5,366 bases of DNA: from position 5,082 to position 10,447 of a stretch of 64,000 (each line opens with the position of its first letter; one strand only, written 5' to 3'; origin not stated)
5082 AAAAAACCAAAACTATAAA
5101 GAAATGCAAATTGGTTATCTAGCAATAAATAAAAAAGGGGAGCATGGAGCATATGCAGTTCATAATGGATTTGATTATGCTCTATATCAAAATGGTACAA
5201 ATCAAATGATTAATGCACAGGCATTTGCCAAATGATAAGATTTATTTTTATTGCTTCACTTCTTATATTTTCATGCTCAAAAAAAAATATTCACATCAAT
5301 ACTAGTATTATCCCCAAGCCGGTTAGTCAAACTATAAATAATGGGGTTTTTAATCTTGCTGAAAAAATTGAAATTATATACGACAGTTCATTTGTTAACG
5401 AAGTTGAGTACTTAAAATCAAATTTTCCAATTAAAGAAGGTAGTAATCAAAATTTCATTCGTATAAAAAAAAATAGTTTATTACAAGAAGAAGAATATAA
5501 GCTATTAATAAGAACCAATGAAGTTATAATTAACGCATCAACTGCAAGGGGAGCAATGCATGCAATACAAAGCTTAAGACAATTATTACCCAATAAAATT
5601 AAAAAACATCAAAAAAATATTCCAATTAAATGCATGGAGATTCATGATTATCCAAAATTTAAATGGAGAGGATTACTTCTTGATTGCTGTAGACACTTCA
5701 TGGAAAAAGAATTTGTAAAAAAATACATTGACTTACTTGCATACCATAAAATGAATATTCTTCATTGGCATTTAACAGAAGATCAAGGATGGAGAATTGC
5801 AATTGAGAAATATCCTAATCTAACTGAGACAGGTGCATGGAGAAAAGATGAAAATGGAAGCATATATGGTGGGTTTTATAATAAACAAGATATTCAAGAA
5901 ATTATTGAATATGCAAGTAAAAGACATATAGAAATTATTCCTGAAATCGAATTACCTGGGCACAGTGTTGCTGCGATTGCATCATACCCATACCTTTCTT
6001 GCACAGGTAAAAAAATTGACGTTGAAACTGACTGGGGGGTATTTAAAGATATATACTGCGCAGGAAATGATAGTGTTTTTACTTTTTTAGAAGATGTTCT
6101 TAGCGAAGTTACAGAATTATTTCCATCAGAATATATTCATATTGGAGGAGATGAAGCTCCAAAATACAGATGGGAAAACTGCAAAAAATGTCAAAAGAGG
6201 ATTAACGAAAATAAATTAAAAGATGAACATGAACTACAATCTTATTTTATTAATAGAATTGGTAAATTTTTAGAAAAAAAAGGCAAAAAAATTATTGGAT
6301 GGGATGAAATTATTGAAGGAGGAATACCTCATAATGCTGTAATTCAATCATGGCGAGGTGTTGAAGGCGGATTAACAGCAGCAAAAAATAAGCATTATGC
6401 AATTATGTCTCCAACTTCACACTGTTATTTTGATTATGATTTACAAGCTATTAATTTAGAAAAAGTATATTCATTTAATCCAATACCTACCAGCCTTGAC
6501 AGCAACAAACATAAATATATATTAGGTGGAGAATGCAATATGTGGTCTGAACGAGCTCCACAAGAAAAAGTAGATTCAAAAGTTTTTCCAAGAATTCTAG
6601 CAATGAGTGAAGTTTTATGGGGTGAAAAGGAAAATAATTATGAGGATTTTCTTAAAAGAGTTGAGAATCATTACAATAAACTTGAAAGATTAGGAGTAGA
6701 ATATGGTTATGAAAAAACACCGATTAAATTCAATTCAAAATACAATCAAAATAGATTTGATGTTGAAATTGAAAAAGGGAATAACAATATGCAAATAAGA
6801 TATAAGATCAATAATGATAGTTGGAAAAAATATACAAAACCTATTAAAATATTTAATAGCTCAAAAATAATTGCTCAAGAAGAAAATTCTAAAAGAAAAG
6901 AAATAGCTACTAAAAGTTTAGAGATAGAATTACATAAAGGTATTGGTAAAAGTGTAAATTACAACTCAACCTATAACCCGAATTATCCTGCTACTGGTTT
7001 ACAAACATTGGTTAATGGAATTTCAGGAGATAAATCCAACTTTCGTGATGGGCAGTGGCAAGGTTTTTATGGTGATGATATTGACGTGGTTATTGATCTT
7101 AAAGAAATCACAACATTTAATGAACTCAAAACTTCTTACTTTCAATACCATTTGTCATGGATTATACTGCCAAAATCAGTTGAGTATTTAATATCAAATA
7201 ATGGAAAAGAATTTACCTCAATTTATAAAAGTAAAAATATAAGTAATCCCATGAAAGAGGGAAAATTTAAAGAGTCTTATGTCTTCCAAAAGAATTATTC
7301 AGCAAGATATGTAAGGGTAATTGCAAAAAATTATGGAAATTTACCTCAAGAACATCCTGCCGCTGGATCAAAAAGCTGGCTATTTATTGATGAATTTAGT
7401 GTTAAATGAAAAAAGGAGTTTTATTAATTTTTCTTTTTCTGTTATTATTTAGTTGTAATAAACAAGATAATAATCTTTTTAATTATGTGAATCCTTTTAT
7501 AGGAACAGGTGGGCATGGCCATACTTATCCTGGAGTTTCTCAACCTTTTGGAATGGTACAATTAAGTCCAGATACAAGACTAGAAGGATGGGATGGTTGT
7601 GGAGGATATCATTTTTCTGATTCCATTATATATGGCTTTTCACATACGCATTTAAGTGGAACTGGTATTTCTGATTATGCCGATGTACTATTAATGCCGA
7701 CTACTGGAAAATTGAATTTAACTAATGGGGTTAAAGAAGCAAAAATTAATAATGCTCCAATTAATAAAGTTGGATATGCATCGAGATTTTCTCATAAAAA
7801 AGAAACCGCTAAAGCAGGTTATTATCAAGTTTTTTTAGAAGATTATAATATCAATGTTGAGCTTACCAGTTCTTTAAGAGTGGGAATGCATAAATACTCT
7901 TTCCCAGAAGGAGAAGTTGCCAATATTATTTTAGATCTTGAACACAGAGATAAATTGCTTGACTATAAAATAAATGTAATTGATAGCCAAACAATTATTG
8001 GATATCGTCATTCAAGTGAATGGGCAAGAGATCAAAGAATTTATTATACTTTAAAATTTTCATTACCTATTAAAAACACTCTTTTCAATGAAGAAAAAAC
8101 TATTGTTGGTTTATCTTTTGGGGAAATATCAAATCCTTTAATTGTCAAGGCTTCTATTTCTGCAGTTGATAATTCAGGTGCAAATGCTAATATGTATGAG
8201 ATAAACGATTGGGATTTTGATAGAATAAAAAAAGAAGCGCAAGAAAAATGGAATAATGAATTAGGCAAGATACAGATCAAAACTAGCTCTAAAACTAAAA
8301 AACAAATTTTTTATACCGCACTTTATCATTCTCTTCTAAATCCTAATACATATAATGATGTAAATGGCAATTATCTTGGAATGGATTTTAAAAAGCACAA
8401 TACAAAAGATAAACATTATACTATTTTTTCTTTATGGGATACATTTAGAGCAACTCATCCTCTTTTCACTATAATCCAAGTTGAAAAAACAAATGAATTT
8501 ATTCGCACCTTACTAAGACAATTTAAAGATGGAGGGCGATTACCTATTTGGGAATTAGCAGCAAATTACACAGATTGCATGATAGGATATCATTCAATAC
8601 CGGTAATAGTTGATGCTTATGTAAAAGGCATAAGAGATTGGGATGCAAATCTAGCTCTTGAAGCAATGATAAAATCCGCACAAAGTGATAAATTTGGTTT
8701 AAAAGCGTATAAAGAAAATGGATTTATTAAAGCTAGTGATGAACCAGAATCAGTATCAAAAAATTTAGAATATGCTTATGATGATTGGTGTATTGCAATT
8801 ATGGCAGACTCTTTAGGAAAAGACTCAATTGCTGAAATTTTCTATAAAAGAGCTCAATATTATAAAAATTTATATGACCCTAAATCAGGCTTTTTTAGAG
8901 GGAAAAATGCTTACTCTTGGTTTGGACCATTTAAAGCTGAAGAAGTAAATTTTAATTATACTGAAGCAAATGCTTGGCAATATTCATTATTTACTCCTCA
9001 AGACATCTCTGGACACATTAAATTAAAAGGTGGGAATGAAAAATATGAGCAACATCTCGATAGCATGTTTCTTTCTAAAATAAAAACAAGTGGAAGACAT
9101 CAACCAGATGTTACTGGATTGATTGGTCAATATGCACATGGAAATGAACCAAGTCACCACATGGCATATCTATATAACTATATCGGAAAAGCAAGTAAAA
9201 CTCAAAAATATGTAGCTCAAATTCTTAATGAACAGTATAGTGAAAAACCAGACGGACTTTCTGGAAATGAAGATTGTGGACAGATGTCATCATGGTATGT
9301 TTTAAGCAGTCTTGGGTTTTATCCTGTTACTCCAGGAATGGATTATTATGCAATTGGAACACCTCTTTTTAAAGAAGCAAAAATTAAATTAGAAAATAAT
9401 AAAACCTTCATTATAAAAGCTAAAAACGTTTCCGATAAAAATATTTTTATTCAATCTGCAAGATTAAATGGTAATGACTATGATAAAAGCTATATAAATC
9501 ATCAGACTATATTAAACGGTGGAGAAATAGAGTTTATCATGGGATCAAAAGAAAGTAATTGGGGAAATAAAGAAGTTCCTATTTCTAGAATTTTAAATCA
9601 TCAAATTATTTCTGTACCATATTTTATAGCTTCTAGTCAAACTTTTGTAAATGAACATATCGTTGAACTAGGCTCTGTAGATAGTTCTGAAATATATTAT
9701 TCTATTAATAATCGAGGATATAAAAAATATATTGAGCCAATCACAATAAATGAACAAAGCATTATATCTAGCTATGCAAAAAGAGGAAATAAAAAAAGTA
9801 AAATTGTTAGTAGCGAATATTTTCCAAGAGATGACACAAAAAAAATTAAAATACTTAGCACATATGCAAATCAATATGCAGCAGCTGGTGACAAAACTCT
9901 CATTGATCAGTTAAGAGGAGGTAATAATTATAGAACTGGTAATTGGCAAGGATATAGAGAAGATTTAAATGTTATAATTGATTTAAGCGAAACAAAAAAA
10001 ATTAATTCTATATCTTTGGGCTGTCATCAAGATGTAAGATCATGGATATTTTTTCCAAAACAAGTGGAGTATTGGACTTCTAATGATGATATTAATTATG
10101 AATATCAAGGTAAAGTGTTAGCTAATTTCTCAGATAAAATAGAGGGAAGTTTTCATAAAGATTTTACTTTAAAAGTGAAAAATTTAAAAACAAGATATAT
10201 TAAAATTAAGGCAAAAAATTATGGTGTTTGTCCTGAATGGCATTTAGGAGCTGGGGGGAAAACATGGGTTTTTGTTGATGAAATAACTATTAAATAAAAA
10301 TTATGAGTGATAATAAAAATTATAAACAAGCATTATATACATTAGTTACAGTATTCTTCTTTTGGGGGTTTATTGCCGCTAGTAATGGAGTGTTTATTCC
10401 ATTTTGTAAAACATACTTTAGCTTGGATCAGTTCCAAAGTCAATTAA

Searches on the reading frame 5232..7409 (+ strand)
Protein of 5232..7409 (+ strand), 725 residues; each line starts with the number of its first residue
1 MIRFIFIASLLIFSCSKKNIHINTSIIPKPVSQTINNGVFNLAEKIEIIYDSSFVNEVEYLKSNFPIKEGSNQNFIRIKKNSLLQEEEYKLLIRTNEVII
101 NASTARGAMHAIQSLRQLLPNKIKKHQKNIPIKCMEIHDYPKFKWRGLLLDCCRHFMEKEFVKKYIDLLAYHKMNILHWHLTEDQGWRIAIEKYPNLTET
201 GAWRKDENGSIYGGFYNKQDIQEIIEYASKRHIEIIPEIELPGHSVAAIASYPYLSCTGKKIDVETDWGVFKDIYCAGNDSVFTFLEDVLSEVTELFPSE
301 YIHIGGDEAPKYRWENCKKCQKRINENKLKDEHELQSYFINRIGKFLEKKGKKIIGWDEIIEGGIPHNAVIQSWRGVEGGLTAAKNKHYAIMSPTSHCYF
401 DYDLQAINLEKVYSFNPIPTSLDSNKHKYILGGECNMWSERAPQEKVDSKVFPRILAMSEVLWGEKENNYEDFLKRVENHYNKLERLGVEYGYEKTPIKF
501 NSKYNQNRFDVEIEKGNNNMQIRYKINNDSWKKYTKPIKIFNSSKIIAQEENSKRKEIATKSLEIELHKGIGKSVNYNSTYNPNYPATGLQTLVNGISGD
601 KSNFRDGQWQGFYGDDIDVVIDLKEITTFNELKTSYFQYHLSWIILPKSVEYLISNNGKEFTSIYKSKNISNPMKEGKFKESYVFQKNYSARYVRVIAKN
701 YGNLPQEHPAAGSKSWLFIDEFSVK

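Call 19: search_protein_families(library=pfam, proteins=[window:5232-7409:+], max_evalue=0.00001)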
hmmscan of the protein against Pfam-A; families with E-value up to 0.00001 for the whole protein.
window:5232-7409:+ (725 aa): 3 families
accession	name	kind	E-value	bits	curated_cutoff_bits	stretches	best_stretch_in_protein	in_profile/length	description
PF00728.28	Glyco_hydro_20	-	3.4e-112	375.7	22.3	1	143-465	1-347/348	Glycosyl hydrolase family 20, catalytic domain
PF02838.20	Glyco_hydro_20b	-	1.6e-16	61.6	26.1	1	24-140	2-124/124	Glycosyl hydrolase family 20, domain 2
PF00754.31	F5_F8_type_C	-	1.1e-06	29.2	28.2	1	582-701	9-115/127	F5/8 type C domain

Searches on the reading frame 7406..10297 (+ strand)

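Call 19: search_protein_families(library=pfam, proteins=[window:7406-10297:+], max_evalue=0.00001)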
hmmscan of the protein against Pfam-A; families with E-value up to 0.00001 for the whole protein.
window:7406-10297:+ (963 aa): 2 families
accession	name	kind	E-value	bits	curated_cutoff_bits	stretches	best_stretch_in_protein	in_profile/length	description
PF07971.18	Glyco_hydro_92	-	1.4e-175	585.1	24.6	1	259-714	2-464/464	Glycosyl hydrolase family 92 catalytic domain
PF17678.7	Glyco_hydro_92N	-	3.5e-72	243.5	34.5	1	27-231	1-201/236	Glycosyl hydrolase family 92 N-terminal domain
